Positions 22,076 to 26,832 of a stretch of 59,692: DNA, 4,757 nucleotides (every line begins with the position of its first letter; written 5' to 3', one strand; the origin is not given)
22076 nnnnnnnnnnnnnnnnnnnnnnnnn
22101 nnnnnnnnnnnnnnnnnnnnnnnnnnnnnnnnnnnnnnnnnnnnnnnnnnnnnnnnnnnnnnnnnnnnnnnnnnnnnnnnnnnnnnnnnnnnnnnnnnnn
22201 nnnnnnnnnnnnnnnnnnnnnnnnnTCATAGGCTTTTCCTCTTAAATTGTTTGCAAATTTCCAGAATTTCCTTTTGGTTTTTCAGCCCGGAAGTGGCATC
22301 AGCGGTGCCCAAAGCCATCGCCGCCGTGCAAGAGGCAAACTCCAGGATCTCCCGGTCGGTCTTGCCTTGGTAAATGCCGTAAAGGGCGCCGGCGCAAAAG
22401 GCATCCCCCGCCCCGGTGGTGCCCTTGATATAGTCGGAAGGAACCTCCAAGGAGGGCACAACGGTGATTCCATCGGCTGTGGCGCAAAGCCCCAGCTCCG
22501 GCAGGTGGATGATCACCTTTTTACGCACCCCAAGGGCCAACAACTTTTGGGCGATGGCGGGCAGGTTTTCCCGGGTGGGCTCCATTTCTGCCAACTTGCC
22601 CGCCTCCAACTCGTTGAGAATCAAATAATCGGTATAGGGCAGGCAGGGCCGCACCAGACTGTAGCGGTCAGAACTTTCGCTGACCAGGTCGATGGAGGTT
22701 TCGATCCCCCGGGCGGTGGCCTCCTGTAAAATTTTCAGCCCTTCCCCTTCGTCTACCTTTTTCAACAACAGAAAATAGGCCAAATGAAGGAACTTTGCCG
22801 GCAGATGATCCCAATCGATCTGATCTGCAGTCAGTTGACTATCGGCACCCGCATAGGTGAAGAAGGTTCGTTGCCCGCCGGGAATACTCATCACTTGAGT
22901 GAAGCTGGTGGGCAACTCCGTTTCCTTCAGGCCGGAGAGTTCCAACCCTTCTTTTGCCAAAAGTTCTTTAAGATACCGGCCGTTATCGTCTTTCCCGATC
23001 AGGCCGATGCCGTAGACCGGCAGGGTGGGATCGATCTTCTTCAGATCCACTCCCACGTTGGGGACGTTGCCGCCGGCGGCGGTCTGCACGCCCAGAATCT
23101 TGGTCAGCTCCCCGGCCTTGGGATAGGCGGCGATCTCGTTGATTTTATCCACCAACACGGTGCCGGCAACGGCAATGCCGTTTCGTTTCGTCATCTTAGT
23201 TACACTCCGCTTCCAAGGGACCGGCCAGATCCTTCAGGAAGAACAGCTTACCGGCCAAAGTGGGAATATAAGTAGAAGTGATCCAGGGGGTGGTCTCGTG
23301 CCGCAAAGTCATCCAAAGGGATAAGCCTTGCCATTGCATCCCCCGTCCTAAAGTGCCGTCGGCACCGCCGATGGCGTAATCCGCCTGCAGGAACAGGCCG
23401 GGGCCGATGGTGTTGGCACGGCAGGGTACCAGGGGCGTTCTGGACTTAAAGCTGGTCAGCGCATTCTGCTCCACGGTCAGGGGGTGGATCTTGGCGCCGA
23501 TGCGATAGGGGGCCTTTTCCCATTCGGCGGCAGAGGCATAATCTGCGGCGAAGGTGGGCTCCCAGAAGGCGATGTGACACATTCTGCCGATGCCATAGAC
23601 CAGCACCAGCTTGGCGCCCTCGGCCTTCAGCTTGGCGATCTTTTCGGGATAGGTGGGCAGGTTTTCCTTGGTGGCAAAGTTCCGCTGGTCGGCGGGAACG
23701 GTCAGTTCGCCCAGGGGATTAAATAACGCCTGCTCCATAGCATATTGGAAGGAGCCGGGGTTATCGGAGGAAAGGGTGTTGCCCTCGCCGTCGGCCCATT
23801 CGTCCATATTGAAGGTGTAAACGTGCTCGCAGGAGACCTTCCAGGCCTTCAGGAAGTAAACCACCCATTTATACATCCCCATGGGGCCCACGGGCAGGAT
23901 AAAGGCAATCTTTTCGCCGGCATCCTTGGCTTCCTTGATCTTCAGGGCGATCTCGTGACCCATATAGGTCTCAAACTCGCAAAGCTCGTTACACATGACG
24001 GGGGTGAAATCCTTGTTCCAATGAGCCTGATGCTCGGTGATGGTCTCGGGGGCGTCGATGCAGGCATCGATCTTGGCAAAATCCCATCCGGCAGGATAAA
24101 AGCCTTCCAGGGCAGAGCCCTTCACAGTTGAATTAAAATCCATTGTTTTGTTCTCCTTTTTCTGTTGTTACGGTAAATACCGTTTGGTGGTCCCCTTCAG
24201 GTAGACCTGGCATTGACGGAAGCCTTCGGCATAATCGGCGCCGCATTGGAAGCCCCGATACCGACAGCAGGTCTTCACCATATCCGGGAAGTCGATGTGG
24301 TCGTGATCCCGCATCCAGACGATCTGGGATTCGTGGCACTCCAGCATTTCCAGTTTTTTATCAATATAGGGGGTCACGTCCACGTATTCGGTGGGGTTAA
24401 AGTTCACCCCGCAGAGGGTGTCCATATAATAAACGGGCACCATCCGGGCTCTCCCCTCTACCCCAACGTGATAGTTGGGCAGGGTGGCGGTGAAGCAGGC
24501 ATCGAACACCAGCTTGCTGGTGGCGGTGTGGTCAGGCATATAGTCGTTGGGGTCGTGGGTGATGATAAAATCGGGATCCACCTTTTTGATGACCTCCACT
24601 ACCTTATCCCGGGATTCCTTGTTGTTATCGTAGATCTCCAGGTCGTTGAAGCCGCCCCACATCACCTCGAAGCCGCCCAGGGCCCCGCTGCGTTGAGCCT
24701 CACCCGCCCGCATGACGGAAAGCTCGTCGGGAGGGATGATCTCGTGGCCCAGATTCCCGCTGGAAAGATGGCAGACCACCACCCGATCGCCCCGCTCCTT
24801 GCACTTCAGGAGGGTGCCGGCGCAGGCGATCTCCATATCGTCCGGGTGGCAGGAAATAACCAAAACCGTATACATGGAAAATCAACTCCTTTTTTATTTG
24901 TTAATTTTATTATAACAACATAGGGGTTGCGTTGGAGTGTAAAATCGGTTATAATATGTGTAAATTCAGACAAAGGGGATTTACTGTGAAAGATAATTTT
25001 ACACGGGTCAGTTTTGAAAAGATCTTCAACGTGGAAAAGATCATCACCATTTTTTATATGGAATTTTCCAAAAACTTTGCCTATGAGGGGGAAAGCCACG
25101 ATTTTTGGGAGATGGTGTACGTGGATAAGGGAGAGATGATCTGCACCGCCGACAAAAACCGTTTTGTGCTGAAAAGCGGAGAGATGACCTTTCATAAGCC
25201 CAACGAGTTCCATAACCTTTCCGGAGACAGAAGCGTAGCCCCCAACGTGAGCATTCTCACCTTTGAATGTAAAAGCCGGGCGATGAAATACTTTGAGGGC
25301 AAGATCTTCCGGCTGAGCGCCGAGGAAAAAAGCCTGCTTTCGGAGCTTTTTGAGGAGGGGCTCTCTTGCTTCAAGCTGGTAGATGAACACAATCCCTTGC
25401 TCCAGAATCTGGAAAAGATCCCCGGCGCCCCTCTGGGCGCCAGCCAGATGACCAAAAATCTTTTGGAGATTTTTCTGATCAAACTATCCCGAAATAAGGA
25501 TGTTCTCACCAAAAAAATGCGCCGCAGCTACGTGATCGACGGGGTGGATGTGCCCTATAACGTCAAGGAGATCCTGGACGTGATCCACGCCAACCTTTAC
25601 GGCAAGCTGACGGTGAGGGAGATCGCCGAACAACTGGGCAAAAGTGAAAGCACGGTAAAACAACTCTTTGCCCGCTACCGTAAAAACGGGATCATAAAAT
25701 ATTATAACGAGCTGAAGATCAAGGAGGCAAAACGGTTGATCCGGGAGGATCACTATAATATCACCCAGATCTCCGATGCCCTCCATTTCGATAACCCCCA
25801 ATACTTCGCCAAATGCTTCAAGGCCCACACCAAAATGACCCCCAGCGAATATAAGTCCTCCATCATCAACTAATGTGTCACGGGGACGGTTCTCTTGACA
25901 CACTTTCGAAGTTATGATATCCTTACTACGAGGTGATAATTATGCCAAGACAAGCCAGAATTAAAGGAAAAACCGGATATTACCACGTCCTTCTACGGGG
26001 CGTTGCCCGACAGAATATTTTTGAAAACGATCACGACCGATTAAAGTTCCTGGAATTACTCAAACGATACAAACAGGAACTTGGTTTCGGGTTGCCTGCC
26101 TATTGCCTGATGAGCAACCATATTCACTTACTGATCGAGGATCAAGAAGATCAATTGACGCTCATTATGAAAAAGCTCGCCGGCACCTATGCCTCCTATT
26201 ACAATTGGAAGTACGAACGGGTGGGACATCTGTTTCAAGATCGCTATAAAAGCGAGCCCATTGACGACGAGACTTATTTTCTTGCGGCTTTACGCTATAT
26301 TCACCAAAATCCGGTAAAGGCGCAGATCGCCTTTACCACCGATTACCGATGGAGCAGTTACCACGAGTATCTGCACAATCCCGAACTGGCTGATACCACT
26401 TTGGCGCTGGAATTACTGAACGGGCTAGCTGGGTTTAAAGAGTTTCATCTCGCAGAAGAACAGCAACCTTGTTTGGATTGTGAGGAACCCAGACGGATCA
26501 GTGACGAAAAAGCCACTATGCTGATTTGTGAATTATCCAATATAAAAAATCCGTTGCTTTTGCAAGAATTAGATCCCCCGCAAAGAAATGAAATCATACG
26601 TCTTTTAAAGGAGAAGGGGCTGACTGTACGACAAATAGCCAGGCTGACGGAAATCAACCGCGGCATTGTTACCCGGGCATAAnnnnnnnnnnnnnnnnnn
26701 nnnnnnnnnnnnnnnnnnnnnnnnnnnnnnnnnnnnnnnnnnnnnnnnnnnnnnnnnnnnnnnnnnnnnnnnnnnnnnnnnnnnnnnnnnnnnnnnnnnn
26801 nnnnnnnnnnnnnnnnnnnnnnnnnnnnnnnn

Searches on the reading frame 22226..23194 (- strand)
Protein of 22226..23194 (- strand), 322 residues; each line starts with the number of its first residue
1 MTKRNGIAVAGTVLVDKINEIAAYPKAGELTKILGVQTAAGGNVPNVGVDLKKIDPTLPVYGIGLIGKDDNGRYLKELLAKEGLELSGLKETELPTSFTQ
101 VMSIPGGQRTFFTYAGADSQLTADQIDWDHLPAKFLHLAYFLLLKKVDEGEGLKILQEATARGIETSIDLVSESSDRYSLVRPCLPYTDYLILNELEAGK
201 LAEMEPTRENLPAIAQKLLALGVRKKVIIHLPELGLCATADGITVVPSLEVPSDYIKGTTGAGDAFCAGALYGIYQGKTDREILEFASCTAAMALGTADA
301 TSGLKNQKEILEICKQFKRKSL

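Call 9: search_protein_families(library=pfam, proteins=[window:22226-23194:-], max_evalue=0.001)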
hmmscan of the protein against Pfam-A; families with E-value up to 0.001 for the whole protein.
window:22226-23194:- (322 aa): 1 family
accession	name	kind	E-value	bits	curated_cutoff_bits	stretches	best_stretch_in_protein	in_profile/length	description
PF00294.29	PfkB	-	6.8e-33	114.7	25.8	1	19-304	12-299/302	pfkB family carbohydrate kinase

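Call 51: search_protein_families(library=ncbifam, proteins=[window:22226-23194:-], max_evalue=0.00001)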
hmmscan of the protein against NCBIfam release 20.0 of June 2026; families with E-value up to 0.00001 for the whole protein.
window:22226-23194:- (322 aa): 11 families
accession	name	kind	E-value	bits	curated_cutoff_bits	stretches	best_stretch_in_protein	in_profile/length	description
TIGR02152.1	D_ribokin_bact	equivalog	1.4e-24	86.9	299.65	1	7-310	1-296/298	ribokinase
TIGR04382.1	myo_inos_iolC_N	equivalog_domain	2.1e-16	60.1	300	1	30-312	23-307/309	5-dehydro-2-deoxygluconokinase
NF007321.0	PRK09813.1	equivalog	6e-16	58.7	247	1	40-299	23-259/261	fructoselysine 6-kinase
NF053626.1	RibKinHalex1628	equivalog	8.3e-16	58.3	330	1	7-302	4-280/293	ATP-dependent ribose-1-phosphate kinase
NF008353.0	PRK11142.1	equivalog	1.5e-15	57.6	341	1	6-314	4-303/307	ribokinase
TIGR03828.1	pfkB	equivalog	8.7e-11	41.4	292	1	182-303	170-290/305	1-phosphofructokinase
TIGR03168.1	1-PFK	subfamily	3.2e-10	39.4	216.4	1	194-301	183-288/305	hexose kinase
NF006957.1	PRK09434.1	equivalog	2.1e-09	37.3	450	1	39-305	25-297/302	fructokinase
NF041134.1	R1P_kin_Thcocales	equivalog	6.5e-09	35.6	500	1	24-317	20-285/291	ADP-dependent ribose-1-phosphate kinase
NF007068.0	PRK09513.1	equivalog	1.3e-07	31.2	432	1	206-316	200-305/312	1-phosphofructokinase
NF041633.1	trifunc_aldol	exception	5.4e-06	25.1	700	0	260-292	517-549/580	KHG/KDPG aldolase/sugar kinase fusion protein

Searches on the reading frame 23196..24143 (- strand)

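Call 9: search_protein_families(library=pfam, proteins=[window:23196-24143:-], max_evalue=0.001)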
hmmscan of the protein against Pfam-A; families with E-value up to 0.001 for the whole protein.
window:23196-24143:- (315 aa): 0 families

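Call 51: search_protein_families(library=ncbifam, proteins=[window:23196-24143:-], max_evalue=0.00001)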
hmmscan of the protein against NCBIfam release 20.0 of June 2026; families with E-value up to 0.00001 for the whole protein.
window:23196-24143:- (315 aa): 4 families
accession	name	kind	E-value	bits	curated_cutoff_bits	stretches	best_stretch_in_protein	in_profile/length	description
TIGR00502.1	nagB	equivalog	5.8e-14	52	236.9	1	61-197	16-150/259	glucosamine-6-phosphate deaminase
NF001685.0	PRK00443.1-5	equivalog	6.7e-10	38.7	513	1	81-255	37-197/266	glucosamine-6-phosphate deaminase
NF001684.0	PRK00443.1-4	subfamily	7.6e-08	32.2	326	1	84-198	37-146/260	glucosamine-6-phosphate deaminase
NF002557.0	PRK02122.1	subfamily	1.6e-07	29.9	384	1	55-197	38-179/653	glucosamine-6-phosphate deaminase-like protein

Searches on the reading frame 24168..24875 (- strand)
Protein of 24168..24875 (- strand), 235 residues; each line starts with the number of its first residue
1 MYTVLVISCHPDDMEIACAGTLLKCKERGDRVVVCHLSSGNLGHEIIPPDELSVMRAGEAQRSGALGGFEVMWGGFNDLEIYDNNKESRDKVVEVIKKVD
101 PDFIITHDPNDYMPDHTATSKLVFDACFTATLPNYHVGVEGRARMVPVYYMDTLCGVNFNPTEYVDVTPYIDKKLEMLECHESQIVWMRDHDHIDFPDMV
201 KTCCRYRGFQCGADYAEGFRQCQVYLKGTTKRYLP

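Call 9: search_protein_families(library=pfam, proteins=[window:24168-24875:-], max_evalue=0.001)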
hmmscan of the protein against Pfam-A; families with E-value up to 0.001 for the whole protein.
window:24168-24875:- (235 aa): 1 family
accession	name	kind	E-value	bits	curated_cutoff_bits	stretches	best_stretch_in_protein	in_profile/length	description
PF02585.22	PIG-L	-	3.5e-26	92.6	28.2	1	5-126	1-128/129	GlcNAc-PI de-N-acetylase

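Call 51: search_protein_families(library=ncbifam, proteins=[window:24168-24875:-], max_evalue=0.00001)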
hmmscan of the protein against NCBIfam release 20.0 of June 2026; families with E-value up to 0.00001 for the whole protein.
window:24168-24875:- (235 aa): 4 families
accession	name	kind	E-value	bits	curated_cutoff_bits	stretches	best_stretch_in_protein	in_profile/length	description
TIGR04001.1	thiol_BshB1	equivalog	1.5e-34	119.7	182.5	1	3-221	3-220/226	bacillithiol biosynthesis deacetylase BshB1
TIGR04000.1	thiol_BshB2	equivalog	4.5e-14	52.6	195.25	1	4-189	3-189/217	bacillithiol biosynthesis deacetylase BshB2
TIGR03445.1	mycothiol_MshB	equivalog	1.2e-07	31.9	224.35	0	85-133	108-158/284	N-acetyl-1-D-myo-inositol-2-amino-2-deoxy-alpha-D-glucopyranoside deacetylase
TIGR03446.1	mycothiol_Mca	equivalog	1.1e-06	28.4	277.15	0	85-153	106-176/283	mycothiol conjugate amidase Mca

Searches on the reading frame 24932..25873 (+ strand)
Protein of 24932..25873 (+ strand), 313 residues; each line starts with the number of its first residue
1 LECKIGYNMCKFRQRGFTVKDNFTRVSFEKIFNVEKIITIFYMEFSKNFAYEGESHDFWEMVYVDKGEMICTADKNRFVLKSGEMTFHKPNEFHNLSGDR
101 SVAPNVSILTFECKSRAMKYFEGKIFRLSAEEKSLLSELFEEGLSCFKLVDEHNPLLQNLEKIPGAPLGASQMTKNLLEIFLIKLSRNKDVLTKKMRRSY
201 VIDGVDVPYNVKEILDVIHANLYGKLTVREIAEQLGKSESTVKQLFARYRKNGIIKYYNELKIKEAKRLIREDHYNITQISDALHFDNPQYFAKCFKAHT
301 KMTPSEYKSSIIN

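Call 9: search_protein_families(library=pfam, proteins=[window:24932-25873:+], max_evalue=0.001)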
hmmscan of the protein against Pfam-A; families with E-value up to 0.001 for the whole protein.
window:24932-25873:+ (313 aa): 11 families
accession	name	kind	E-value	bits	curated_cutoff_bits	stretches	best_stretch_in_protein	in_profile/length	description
PF12833.13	HTH_18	-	1.1e-16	61.3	33.6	1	231-308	1-78/80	Helix-turn-helix domain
PF00165.29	HTH_AraC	-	1.3e-14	54.3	26.6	1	276-307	10-40/42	Bacterial regulatory helix-turn-helix proteins, AraC family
PF13384.12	HTH_23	-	6.3e-07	29.5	24.6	1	225-254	17-46/50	Homeodomain-like domain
PF13412.12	HTH_24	-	3.8e-06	26.8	21.9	1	212-256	6-48/48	Winged helix-turn-helix DNA-binding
PF04545.22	Sigma70_r4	-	4.9e-06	26.4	24.1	1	217-245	12-40/50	Sigma-70, region 4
PF08281.18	Sigma70_r4_2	-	1.8e-05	24.7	25.7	1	225-251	26-52/54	Sigma-70, region 4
PF02311.25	AraC_binding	-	0.0002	21.6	21.1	1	49-96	14-61/135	AraC-like ligand binding domain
PF01022.26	HTH_5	-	0.00024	21.4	22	0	224-257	14-47/47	Bacterial regulatory protein, arsR family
PF13545.12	HTH_Crp_2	-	0.00034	20.9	27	1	225-270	22-68/70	Crp-like helix-turn-helix domain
PF07883.17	Cupin_2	-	0.00061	19.9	27.2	1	54-96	14-56/70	Cupin domain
PF13518.12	HTH_28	-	0.00089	19.7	25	0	224-256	12-43/52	Helix-turn-helix domain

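Call 51: search_protein_families(library=ncbifam, proteins=[window:24932-25873:+], max_evalue=0.00001)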
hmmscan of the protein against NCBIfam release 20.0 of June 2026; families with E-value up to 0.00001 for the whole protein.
window:24932-25873:+ (313 aa): 21 families
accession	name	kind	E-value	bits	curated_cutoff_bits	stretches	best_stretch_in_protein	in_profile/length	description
TIGR04094.1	adjacent_YSIRK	equivalog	1.5e-20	73.6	200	1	206-308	282-383/383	YSIRK-targeted surface antigen transcriptional regulator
NF007860.0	PRK10572.1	equivalog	2.7e-15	56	208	1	171-310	155-284/292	arabinose operon transcriptional regulator AraC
NF047788.1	TransRegPocR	equivalog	1.3e-12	47.6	500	1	209-311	189-291/296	transcriptional regulator PocR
NF033869.1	viru_reg_Rsp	equivalog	3.5e-12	45.6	400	1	211-311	149-249/701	AraC family transcriptional regulator Rsp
NF047455.1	TF_Staph_AryK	equivalog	6.7e-12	44.5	850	1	210-310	158-258/759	transcriptional regulator AryK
NF010026.0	PRK13501.1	equivalog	1.5e-11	44.1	363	1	52-311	32-278/290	HTH-type transcriptional activator RhaR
NF012144.2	ramA_TF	equivalog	1.3e-10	41.7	180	1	211-309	7-105/108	RamA family antibiotic efflux transcriptional regulator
TIGR02297.1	HpaA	equivalog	1.3e-10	41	274.65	1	176-309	158-286/287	4-hydroxyphenylacetate catabolism regulatory protein HpaA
NF011733.0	PRK15186.1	equivalog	1.9e-10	40.6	403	1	212-309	184-280/291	AraC family transcriptional regulator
NF052371.1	TransRegGbdRPseu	equivalog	1e-09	37.9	480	1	204-308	221-324/365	choline metabolism transcriptional regulator GbdR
NF006902.0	PRK09393.1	equivalog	9.8e-09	34.8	425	1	211-310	222-321/327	transcriptional regulator FtrA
NF010028.0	PRK13503.1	equivalog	1.6e-08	34.3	288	1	53-308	30-270/278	HTH-type transcriptional activator RhaS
NF007633.0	PRK10296.1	equivalog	4.4e-08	33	264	1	197-311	162-275/280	transcriptional regulator ChbR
NF011618.0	PRK15044.1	equivalog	7.8e-08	32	423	1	213-308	196-290/295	invasion transcriptional regulator HilC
NF010025.2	PRK13500.1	equivalog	8.9e-08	32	525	1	214-308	177-275/282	HTH-type transcriptional activator RhaR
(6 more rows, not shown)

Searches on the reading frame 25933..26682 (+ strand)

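Call 9: search_protein_families(library=pfam, proteins=[window:25933-26682:+], max_evalue=0.001)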
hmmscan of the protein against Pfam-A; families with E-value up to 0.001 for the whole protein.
window:25933-26682:+ (249 aa): 2 families
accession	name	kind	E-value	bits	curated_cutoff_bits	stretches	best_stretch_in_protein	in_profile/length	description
PF01797.21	Y1_Tnp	-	2.9e-15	56.9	23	1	16-126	6-121/121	Transposase IS200 like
PF01022.26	HTH_5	-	0.00012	22.4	22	1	216-246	2-32/47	Bacterial regulatory protein, arsR family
